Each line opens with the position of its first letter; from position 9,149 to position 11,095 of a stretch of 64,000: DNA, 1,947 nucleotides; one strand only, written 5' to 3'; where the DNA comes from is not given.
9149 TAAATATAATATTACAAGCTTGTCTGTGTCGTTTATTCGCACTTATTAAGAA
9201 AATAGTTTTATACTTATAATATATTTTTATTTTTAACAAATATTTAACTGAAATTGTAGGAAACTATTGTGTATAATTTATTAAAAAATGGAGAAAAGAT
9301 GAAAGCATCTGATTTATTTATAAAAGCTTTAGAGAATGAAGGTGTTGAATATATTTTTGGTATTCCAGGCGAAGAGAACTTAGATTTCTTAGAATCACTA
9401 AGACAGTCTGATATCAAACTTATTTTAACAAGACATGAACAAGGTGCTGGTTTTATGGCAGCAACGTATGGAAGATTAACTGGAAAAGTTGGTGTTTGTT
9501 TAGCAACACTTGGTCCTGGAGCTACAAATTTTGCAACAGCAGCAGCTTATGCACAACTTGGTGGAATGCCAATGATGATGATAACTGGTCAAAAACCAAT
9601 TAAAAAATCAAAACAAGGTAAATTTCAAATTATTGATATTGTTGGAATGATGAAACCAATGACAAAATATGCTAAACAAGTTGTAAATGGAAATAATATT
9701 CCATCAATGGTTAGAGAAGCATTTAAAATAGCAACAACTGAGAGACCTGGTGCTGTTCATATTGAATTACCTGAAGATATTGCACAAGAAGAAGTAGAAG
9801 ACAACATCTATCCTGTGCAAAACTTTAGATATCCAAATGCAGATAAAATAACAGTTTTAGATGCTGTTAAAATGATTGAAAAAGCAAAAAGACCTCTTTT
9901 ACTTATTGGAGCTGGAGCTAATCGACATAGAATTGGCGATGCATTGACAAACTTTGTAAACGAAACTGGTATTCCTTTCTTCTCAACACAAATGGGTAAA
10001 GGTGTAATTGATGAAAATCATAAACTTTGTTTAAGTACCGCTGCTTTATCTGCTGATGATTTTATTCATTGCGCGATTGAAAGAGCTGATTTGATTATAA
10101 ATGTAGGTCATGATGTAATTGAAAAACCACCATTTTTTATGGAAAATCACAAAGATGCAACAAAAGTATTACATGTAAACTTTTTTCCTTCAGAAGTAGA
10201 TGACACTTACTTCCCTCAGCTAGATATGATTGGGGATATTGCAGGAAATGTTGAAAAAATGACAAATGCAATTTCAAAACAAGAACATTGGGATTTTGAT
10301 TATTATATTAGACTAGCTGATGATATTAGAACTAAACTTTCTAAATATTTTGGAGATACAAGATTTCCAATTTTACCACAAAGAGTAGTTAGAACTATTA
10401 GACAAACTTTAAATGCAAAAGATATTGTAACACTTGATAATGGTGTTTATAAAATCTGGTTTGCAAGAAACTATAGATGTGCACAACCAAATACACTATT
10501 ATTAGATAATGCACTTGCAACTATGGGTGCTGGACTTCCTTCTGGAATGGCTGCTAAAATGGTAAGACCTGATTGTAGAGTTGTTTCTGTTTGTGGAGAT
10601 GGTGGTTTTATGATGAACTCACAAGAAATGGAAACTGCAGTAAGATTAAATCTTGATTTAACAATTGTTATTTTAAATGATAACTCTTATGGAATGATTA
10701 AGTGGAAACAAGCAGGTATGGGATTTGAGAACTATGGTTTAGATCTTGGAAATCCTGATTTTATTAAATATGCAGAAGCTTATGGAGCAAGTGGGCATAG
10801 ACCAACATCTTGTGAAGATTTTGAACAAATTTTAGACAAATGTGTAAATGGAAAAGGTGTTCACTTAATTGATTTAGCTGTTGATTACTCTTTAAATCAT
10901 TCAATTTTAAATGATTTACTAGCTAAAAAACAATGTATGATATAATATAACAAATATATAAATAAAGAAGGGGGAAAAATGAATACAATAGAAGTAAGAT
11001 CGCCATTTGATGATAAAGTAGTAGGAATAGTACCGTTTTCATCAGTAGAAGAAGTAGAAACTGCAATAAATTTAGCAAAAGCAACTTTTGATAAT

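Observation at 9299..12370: Candidate 2-oxoglutarate decarboxylase / succinic semialdehyde dehydrogenase shunt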

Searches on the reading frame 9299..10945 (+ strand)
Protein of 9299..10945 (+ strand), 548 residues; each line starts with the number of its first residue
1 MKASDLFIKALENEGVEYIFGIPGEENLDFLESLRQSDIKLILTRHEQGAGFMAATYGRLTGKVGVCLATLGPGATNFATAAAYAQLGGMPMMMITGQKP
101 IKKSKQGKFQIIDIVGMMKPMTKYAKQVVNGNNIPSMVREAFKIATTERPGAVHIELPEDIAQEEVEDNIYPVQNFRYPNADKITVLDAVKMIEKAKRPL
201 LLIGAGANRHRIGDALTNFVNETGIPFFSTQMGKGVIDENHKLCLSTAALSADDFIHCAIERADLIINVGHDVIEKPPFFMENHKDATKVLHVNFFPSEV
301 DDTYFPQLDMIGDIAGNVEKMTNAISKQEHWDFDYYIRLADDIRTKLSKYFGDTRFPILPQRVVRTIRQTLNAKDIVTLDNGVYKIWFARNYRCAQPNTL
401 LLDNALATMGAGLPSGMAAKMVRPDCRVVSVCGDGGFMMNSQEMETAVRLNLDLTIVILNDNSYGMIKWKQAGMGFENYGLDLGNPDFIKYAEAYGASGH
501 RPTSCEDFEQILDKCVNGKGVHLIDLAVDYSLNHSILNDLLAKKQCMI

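Call 3: search_protein_families(library=pfam, proteins=[window:9299-10945:+])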
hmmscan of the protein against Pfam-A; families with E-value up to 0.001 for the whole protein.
window:9299-10945:+ (548 aa): 3 families
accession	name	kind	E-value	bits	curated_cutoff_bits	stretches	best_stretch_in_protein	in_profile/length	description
PF02775.26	TPP_enzyme_C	-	3.5e-42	144.2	21.9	1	380-525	1-150/151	Thiamine pyrophosphate enzyme, C-terminal TPP binding domain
PF02776.23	TPP_enzyme_N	-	1.4e-39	134.9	26.8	1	1-117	1-119/119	Thiamine pyrophosphate enzyme, N-terminal TPP binding domain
PF00205.28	TPP_enzyme_M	-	6e-28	97.7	30.4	1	188-316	3-132/137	Thiamine pyrophosphate enzyme, central domain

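Call 4: search_protein_families(library=ncbifam, proteins=[window:9299-10945:+])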
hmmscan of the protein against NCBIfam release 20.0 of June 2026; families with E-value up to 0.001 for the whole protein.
window:9299-10945:+ (548 aa): 58 families (the best 25 are shown)
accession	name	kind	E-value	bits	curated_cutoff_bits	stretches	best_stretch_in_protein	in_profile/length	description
NF006187.0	PRK08322.1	equivalog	8.9e-263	872.7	509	1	1-547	2-547/548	acetolactate synthase large subunit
NF006378.0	PRK08617.1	equivalog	7.1e-134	447.2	510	1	2-544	9-554/556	acetolactate synthase AlsS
TIGR02418.1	acolac_catab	equivalog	2.1e-120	402.8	551.1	1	4-535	2-536/539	acetolactate synthase AlsS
TIGR00118.1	acolac_lg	equivalog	1.2e-117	393.8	538.35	1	1-531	1-537/557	biosynthetic-type acetolactate synthase large subunit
NF004919.0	PRK06276.1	equivalog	3.6e-114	382.2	866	1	1-530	1-540/582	acetolactate synthase large subunit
NF006524.0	PRK08978.1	equivalog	1.3e-101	340.6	738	1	1-533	1-529/548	acetolactate synthase 2 catalytic subunit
NF004710.0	PRK06048.1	equivalog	5.3e-101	338.8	976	1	1-533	8-542/561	acetolactate synthase large subunit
NF006052.0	PRK08199.1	subfamily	1.1e-100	337.6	539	1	3-531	10-540/559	thiamine pyrophosphate protein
NF006377.0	PRK08611.1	equivalog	2.3e-97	326.9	742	1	2-530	5-531/576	pyruvate oxidase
NF005651.0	PRK07418.1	subfamily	2.7e-96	323.2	942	1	5-529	23-560/617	acetolactate synthase large subunit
NF006016.1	PRK08155.1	equivalog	1e-94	318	870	1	3-530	5-534/554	acetolactate synthase large subunit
NF005860.0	PRK07789.1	equivalog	1.1e-94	317.9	881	1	3-516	36-565/615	acetolactate synthase large subunit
NF006319.0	PRK08527.1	equivalog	3.1e-94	316.4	905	1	1-530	4-540/565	acetolactate synthase large subunit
NF005824.0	PRK07710.1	equivalog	2.3e-93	313.5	976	1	2-529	18-549/573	acetolactate synthase large subunit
NF005228.0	PRK06725.1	equivalog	4e-91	305.9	991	1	4-530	19-547/571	acetolactate synthase large subunit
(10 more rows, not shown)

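Call 9: search_solved_structures(query=window:9299-10945:+, max_evalue=1e-20)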
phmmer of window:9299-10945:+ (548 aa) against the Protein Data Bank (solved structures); distinct sequences matched with E-value up to 1e-20: 119 (the best 60 are shown).
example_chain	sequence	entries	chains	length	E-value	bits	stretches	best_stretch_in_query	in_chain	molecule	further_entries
13bb_A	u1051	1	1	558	3.6e-152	510.8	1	4-540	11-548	acetolactate synthase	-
9zgl_A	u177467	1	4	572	3.6e-96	326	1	2-540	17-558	Ancestral acetolactate synthase, catabolic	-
24pi_A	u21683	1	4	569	3.8e-89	302.8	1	4-540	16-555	Ancestral acetolactate synthase, catabolic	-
4rjj_A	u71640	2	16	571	1.4e-88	300.9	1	3-544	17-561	Acetolactate synthase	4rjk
4rji_A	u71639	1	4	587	1.6e-88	300.8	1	3-544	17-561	Acetolactate synthase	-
1ozf_A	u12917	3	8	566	4.8e-84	286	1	4-539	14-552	Acetolactate synthase, catabolic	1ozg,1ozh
5d6r_B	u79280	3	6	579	5.3e-84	285.8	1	4-539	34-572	Acetolactate synthase, catabolic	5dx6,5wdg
7u25_A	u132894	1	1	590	2e-73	250.9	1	2-527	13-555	Acetolactate synthase, chloroplastic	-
6u9h_A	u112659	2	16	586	5.9e-73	249.4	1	2-528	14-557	Acetolactate synthase, chloroplastic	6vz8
1ybh_A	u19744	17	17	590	6e-73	249.3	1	2-528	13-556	Acetolactate synthase, chloroplast | Acetolactate synthase | Acetolactate synthase, chloroplastic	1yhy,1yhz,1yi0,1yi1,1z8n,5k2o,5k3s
8et5_A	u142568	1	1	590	6e-73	249.3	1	2-528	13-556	Acetolactate synthase, chloroplastic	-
3e9y_A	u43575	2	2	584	1.5e-72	248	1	2-528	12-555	Acetolactate synthase, chloroplastic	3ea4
7stq_A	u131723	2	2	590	3.5e-72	246.8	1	2-527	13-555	Acetolactate synthase, chloroplastic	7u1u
7tzz_A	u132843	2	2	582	7.1e-72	245.8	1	2-528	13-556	Acetolactate synthase, chloroplastic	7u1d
1jsc_A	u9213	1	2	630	2.6e-68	234.1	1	5-530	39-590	ACETOHYDROXY-ACID SYNTHASE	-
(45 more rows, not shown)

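Call 11: search_solved_structures(query=window:9299-10945:+, max_evalue=1e-100, show_alignments=1)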
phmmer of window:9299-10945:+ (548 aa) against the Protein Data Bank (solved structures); distinct sequences matched with E-value up to 1e-100: 1.
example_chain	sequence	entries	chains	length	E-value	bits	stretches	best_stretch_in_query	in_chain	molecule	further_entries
13bb_A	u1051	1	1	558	3.6e-152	510.8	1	4-540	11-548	acetolactate synthase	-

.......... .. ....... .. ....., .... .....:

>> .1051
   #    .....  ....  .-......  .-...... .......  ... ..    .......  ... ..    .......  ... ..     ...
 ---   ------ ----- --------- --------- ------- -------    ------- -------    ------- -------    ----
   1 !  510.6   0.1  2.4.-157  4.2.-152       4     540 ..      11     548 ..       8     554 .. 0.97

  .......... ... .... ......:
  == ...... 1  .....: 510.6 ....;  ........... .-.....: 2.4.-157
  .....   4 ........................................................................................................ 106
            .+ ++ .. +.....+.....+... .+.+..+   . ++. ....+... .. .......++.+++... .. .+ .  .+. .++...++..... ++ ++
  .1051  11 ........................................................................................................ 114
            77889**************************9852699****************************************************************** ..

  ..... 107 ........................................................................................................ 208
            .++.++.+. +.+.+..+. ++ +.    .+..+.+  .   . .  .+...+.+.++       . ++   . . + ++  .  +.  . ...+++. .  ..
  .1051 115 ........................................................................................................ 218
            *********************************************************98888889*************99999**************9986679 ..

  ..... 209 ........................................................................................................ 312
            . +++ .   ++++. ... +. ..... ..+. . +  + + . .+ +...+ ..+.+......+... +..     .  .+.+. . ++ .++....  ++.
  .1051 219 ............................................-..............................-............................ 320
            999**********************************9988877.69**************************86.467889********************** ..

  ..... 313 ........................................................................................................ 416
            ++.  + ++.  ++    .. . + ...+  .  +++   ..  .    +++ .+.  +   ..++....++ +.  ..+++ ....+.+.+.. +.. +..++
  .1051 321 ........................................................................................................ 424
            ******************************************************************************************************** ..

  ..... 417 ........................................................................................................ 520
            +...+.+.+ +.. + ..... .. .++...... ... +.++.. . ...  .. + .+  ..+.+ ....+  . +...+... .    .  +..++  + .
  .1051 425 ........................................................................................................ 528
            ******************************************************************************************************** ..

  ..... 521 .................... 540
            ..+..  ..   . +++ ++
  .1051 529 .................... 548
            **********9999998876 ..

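Call 12: find_homologous_proteins(query=window:9299-10945:+, max_evalue=1e-50)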
Query window:9299-10945:+ (548 aa): 8000 proteins with E <= 1e-50 among 8000 candidates; the best 120 are listed.
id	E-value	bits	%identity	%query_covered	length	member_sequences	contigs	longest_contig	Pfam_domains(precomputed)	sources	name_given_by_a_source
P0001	0.0e+0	1192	93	100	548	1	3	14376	PF02775.27,PF02776.24,PF00205.29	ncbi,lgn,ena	-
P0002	0.0e+0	1179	93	100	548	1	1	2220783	PF02775.27,PF02776.24,PF00205.29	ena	-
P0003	0.0e+0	1176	92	100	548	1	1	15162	PF02775.27,PF02776.24,PF00205.29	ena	-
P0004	0.0e+0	1175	91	100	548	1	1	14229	PF02775.27,PF02776.24,PF00205.29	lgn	-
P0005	0.0e+0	1174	92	100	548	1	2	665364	PF02775.27,PF02776.24,PF00205.29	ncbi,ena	-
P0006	0.0e+0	1172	91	100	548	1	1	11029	PF02775.27,PF02776.24,PF00205.29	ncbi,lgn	-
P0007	0.0e+0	1170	91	100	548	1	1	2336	PF02775.27,PF02776.24,PF00205.29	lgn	-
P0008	0.0e+0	1168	91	100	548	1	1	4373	PF02775.27,PF02776.24,PF00205.29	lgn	-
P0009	0.0e+0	1163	91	100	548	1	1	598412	PF02775.27,PF02776.24,PF00205.29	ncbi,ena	-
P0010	0.0e+0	1163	91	100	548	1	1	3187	PF02775.27,PF02776.24,PF00205.29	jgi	-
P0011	0.0e+0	1160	90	100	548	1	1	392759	PF02775.27,PF02776.24,PF00205.29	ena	-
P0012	0.0e+0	1160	90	100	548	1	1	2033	PF02775.27,PF02776.24,PF00205.29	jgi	-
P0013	0.0e+0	1155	90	100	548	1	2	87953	PF02775.27,PF02776.24,PF00205.29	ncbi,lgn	-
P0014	0.0e+0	1152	90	100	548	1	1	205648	PF02775.27,PF02776.24,PF00205.29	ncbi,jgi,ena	-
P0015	0.0e+0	1151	90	100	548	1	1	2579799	PF02775.27,PF02776.24,PF00205.29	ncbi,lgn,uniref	ncbi:MAG: acetolactate synthase large subunit [Candidatus Marinarcus sp.]|uniref:acetolactate syntha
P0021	0.0e+0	1148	89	100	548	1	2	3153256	PF02775.27,PF02776.24,PF00205.29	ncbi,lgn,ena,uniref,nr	ncbi:acetolactate synthase large subunit [Halarcobacter sp.]|uniref:acetolactate synthase large subu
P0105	0.0e+0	1083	85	100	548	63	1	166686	PF02775.27,PF02776.24,PF00205.29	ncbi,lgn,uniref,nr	ncbi:acetolactate synthase large subunit [Aliarcobacter butzleri]|uniref:acetolactate synthase large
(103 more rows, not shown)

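Call 15: find_encoding_contigs(protein=P0021, flank=10000, max_places=2)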
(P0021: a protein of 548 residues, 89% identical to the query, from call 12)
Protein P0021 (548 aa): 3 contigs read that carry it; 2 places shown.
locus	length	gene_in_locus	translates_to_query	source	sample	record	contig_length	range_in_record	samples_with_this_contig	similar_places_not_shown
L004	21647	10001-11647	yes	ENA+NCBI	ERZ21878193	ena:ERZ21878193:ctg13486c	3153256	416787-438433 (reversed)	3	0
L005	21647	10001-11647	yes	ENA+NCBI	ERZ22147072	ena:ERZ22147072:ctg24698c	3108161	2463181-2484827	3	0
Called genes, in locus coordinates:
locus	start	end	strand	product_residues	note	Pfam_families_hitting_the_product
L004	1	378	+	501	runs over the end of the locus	PF00361:Proton_antipo_M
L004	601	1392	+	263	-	PF01127:Sdh_cyt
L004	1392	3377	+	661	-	PF00890:FAD_binding_2, PF02910:Succ_DH_flav_C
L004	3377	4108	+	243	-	PF13085:Fer2_3, PF13183:Fer4_8, PF13237:Fer4_10 (weak), PF12838:Fer4_7 (weak), PF13534:Fer4_17 (weak)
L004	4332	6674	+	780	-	PF01926:MMR_HSR1 (faint), PF00009:GTP_EFTU (faint), PF00350:Dynamin_N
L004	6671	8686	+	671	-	PF00350:Dynamin_N, PF01926:MMR_HSR1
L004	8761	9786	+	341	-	-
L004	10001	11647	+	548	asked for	PF02776:TPP_enzyme_N, PF00205:TPP_enzyme_M, PF02775:TPP_enzyme_C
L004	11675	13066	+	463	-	PF00171:Aldedh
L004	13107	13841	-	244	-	PF00072:Response_reg, PF00486:Trans_reg_C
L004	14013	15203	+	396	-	PF00072:Response_reg, PF02518:HATPase_c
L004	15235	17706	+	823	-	PF00497:SBP_bac_3, PF02518:HATPase_c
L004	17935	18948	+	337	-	PF03480:DctP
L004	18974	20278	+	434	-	PF00202:Aminotran_3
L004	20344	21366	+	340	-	PF03480:DctP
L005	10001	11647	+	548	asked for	PF02776:TPP_enzyme_N, PF00205:TPP_enzyme_M, PF02775:TPP_enzyme_C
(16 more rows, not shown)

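Call 16: find_encoding_contigs(protein=P0105, flank=10000, max_places=2)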
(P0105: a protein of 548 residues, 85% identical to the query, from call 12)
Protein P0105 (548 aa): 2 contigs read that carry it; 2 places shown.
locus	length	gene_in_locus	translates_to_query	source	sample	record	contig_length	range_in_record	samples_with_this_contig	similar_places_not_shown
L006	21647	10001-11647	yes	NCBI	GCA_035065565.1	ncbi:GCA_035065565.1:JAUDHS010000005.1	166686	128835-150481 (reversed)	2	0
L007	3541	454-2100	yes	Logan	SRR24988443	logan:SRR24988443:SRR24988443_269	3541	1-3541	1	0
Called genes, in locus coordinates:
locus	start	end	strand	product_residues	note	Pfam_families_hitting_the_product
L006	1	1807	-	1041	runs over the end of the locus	PF00873:ACR_tran, PF03176:MMPL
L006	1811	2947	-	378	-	PF25917:BSH_RND, PF25876:HH_MFP_RND, PF25944:Beta-barrel_RND, PF25967:RND-MFP_C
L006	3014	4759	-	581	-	PF00990:GGDEF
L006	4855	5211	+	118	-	-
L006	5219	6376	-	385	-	PF07690:MFS_1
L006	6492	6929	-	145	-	PF00210:Ferritin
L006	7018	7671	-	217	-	PF00702:Hydrolase, PF12710:HAD (weak), PF13419:HAD_2, PF13242:Hydrolase_like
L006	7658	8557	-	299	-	PF04536:TPM_phosphatase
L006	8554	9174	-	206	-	PF04536:TPM_phosphatase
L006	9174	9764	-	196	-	PF04011:LemA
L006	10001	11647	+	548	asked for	PF02776:TPP_enzyme_N, PF00205:TPP_enzyme_M, PF02775:TPP_enzyme_C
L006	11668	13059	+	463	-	PF00171:Aldedh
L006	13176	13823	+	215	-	PF03167:UDG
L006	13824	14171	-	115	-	PF11756:YgbA_NO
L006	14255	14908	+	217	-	PF00027:cNMP_binding, PF13545:HTH_Crp_2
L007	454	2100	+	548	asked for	PF02776:TPP_enzyme_N, PF00205:TPP_enzyme_M, PF02775:TPP_enzyme_C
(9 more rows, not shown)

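Call 36: search_protein_representatives(protein=window:9299-10945:+)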
Query: 548 residues. Proteins with E-value up to 0.001 (for the whole library): 39716; up to 1e-10: 19505; up to 1e-30: 4613. The best 150 are listed.
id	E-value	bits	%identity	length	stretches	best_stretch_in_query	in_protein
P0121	2.5e-220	749.0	60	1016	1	1-543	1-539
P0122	1.2e-186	637.8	53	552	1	2-544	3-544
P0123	3.6e-168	576.8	49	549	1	1-546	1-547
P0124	4.1e-159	547.0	58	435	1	1-421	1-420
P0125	1.5e-156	538.4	49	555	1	4-545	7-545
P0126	9.8e-153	525.9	49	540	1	1-535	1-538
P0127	5.9e-150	516.7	46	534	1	1-533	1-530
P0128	8.2e-148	509.6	48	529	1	7-533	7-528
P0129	1.1e-144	499.3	44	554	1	6-537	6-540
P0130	5.0e-141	487.3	46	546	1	2-530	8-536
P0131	7.3e-141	486.7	45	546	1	3-541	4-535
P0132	2.7e-140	484.8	44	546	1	1-537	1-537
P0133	5.1e-139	480.6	43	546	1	4-542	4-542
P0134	1.4e-136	472.6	41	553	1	2-541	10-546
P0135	2.3e-136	471.9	51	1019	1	95-538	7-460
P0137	3.3e-131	454.8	41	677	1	1-535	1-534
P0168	2.3e-106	372.9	40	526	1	19-536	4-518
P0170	7.6e-106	371.2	50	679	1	1-361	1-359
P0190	1.0e-95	337.7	37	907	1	1-538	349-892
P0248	8.3e-80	285.2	38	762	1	7-513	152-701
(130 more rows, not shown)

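Call 37: search_protein_families(library=pfam, proteins=[P0121, P0135, P0137, P0190, P0248, P0170], max_evalue=0.00001)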
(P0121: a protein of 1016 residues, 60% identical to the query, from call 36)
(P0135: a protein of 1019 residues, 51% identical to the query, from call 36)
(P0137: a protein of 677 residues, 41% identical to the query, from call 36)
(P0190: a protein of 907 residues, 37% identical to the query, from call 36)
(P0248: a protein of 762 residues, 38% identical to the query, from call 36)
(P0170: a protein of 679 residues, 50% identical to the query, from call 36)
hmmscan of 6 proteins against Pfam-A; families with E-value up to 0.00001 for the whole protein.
P0121 (1016 aa): 4 families
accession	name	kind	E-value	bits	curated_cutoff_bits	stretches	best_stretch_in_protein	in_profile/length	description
PF00171.27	Aldedh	-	3.9e-126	421.7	23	1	555-1007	8-460/461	Aldehyde dehydrogenase family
PF02775.26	TPP_enzyme_C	-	5.1e-43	146.9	21.9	1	377-523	1-151/151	Thiamine pyrophosphate enzyme, C-terminal TPP binding domain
PF02776.23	TPP_enzyme_N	-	2.7e-38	130.8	26.8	1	1-117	1-119/119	Thiamine pyrophosphate enzyme, N-terminal TPP binding domain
PF00205.28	TPP_enzyme_M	-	9e-29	100.4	30.4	1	186-317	1-136/137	Thiamine pyrophosphate enzyme, central domain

P0135 (1019 aa): 3 families
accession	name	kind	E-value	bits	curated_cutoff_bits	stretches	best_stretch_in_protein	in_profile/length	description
PF00171.27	Aldedh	-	1.2e-141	472.8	23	1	552-1001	8-459/461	Aldehyde dehydrogenase family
PF02775.26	TPP_enzyme_C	-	1.1e-37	129.7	21.9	1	300-447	1-151/151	Thiamine pyrophosphate enzyme, C-terminal TPP binding domain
PF00205.28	TPP_enzyme_M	-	2.3e-26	92.6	30.4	1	102-234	3-137/137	Thiamine pyrophosphate enzyme, central domain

P0137 (677 aa): 4 families
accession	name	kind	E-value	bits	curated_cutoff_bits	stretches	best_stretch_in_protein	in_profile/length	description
PF02775.26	TPP_enzyme_C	-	2.6e-48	164.1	21.9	1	379-525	1-151/151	Thiamine pyrophosphate enzyme, C-terminal TPP binding domain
PF02776.23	TPP_enzyme_N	-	2.8e-38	130.8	26.8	1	1-117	1-119/119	Thiamine pyrophosphate enzyme, N-terminal TPP binding domain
PF00205.28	TPP_enzyme_M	-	7.7e-32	110.3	30.4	1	186-320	1-137/137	Thiamine pyrophosphate enzyme, central domain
PF00027.35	cNMP_binding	-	6.4e-15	55.3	27.5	1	574-658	1-86/89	Cyclic nucleotide-binding domain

P0190 (907 aa): 11 families
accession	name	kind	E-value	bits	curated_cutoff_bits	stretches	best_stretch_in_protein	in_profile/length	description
PF02776.23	TPP_enzyme_N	-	6.5e-30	103.8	26.8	1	349-464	1-114/119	Thiamine pyrophosphate enzyme, N-terminal TPP binding domain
PF02775.26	TPP_enzyme_C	-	2.3e-29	102.6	21.9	1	736-871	1-140/151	Thiamine pyrophosphate enzyme, C-terminal TPP binding domain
PF01370.27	Epimerase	-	5.9e-21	75.4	20.9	1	12-199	1-176/240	NAD dependent epimerase/dehydratase family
PF01073.25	3Beta_HSD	-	4.6e-19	69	22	1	14-173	2-154/280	3-beta hydroxysteroid dehydrogenase/isomerase family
PF16363.11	GDP_Man_Dehyd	-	3.1e-13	50.3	27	1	14-137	2-133/332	GDP-mannose 4,6 dehydratase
PF13460.12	NAD_binding_10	-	4.4e-12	46.7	27.2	1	16-136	1-102/184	NAD(P)H-binding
PF07993.18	NAD_binding_4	-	1.8e-09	37.6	20.1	1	14-209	1-221/258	Male sterility protein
PF08659.16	KR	-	3.1e-09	37.4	22.6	1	12-148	3-151/180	KR domain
PF02719.21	Polysacc_synt_2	-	6.3e-08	32.6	20.2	1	12-152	1-149/293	Polysaccharide biosynthesis protein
PF05368.20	NmrA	-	5.5e-07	29.9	27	1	11-131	4-106/298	NmrA-like family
PF00106.31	adh_short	-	3.3e-06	27.2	26.6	0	12-80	3-71/195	short chain dehydrogenase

P0248 (762 aa): 3 families
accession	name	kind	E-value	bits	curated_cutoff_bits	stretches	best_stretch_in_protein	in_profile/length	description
PF02775.26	TPP_enzyme_C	-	9.5e-36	123.3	21.9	1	566-711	1-142/151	Thiamine pyrophosphate enzyme, C-terminal TPP binding domain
PF02776.23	TPP_enzyme_N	-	2.1e-30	105.4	26.8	1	147-264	2-112/119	Thiamine pyrophosphate enzyme, N-terminal TPP binding domain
PF00205.28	TPP_enzyme_M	-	2.7e-23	82.6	30.4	1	353-501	1-136/137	Thiamine pyrophosphate enzyme, central domain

P0170 (679 aa): 2 families
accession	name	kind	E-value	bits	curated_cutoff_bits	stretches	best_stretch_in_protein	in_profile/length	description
PF02776.23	TPP_enzyme_N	-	3.2e-37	127.4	26.8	1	1-115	1-117/119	Thiamine pyrophosphate enzyme, N-terminal TPP binding domain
PF00205.28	TPP_enzyme_M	-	3e-25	88.9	30.4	1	187-320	1-137/137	Thiamine pyrophosphate enzyme, central domain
